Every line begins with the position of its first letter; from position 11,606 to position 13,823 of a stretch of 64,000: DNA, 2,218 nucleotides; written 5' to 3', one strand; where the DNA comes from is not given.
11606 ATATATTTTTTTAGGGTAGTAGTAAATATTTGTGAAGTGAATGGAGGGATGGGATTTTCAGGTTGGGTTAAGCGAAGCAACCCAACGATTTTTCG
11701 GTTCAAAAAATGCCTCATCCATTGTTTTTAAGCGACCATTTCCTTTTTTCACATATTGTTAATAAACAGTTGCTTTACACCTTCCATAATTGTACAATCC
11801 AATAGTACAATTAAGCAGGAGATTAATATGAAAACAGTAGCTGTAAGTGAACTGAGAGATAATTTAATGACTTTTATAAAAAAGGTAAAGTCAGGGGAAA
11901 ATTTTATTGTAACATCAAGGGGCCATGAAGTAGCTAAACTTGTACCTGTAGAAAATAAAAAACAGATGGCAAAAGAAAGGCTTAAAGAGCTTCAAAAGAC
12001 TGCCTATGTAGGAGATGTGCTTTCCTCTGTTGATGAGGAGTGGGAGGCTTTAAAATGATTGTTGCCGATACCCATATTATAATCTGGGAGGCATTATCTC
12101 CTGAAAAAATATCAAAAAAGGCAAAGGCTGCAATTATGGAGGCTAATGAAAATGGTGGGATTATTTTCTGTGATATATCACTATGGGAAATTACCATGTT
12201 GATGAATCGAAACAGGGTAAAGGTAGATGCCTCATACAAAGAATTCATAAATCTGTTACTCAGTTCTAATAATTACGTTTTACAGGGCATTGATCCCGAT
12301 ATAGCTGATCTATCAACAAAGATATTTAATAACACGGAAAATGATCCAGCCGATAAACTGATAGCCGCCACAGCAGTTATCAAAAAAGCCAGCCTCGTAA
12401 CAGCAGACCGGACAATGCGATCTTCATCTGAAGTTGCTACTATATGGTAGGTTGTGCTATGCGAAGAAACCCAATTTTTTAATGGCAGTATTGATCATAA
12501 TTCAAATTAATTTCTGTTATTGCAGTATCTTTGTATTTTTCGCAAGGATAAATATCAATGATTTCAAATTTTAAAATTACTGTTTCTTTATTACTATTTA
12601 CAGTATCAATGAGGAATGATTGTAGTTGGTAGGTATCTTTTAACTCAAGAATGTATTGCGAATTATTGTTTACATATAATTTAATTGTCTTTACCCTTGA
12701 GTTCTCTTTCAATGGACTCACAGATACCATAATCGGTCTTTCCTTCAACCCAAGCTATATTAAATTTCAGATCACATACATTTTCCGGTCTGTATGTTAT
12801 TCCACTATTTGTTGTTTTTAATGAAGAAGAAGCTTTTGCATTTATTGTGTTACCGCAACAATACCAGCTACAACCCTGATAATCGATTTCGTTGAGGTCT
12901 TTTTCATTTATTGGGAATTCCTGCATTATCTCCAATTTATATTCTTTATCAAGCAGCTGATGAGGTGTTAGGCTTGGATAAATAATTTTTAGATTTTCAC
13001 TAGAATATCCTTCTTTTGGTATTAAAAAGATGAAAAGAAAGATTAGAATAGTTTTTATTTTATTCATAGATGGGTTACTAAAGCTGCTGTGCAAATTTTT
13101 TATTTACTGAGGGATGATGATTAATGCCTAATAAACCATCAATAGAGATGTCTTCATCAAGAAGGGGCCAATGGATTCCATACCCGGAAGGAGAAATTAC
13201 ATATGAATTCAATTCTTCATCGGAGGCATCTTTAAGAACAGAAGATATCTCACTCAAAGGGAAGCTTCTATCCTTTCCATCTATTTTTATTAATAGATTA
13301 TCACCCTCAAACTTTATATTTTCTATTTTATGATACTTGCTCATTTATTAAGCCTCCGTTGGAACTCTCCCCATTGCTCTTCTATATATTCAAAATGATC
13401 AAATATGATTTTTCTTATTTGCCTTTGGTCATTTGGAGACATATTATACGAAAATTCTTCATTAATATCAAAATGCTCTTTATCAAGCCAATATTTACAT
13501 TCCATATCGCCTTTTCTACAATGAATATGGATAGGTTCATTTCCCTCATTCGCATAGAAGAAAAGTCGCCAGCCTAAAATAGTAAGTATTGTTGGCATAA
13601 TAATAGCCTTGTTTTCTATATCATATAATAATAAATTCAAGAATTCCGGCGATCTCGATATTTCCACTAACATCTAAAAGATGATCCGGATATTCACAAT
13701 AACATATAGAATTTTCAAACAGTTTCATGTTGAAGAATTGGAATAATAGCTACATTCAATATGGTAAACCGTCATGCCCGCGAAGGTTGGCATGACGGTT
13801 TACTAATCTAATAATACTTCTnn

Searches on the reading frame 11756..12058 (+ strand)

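Call 67: search_protein_families(library=pfam, proteins=[window:11756-12058:+], max_evalue=0.001)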
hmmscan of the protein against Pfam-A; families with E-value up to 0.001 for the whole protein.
window:11756-12058:+ (100 aa): 1 family
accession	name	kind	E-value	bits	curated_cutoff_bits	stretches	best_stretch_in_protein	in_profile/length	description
PF02604.26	PhdYeFM_antitox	-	2.4e-10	40.5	29.8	1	25-73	1-50/74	Antitoxin Phd_YefM, type II toxin-antitoxin system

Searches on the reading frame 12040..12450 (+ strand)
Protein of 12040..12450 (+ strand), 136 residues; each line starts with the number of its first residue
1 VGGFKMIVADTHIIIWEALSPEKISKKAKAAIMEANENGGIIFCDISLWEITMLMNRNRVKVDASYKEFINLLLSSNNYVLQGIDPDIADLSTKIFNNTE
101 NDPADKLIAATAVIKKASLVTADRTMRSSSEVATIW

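Call 67: search_protein_families(library=pfam, proteins=[window:12040-12450:+], max_evalue=0.001)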
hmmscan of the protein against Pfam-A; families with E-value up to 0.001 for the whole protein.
window:12040-12450:+ (136 aa): 1 family
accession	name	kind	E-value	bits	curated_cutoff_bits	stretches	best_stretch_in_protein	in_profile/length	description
PF01850.27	PIN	-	3.3e-15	57.2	23.6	1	7-127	1-115/120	PIN domain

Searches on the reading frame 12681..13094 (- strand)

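Call 67: search_protein_families(library=pfam, proteins=[window:12681-13094:-], max_evalue=0.001)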
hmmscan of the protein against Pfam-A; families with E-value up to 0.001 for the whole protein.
window:12681-13094:- (137 aa): 1 family
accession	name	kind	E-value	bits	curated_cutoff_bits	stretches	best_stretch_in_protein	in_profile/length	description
PF25302.1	NADase_transloc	-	6.7e-09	36.5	27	1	77-133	1-56/146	NAD glycohydrolase translocation F5/8 type C domain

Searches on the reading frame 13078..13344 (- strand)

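Call 67: search_protein_families(library=pfam, proteins=[window:13078-13344:-], max_evalue=0.001)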
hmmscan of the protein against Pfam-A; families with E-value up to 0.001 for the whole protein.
window:13078-13344:- (88 aa): 1 family
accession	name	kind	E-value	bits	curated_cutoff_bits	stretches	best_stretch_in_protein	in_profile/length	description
PF10387.14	DUF2442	-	3.1e-16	59.8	23.9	1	8-73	2-68/72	Protein of unknown function (DUF2442)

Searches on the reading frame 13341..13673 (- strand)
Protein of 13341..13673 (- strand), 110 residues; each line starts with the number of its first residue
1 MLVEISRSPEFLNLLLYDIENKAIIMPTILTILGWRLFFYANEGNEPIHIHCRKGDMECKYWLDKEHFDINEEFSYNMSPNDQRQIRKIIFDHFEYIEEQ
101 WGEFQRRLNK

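Call 67: search_protein_families(library=pfam, proteins=[window:13341-13673:-], max_evalue=0.001)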
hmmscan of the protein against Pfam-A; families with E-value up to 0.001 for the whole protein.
window:13341-13673:- (110 aa): 1 family
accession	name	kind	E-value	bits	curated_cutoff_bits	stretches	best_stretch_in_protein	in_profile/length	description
PF13711.11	DUF4160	-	3e-15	56.6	23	1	34-101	1-64/65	Domain of unknown function (DUF4160)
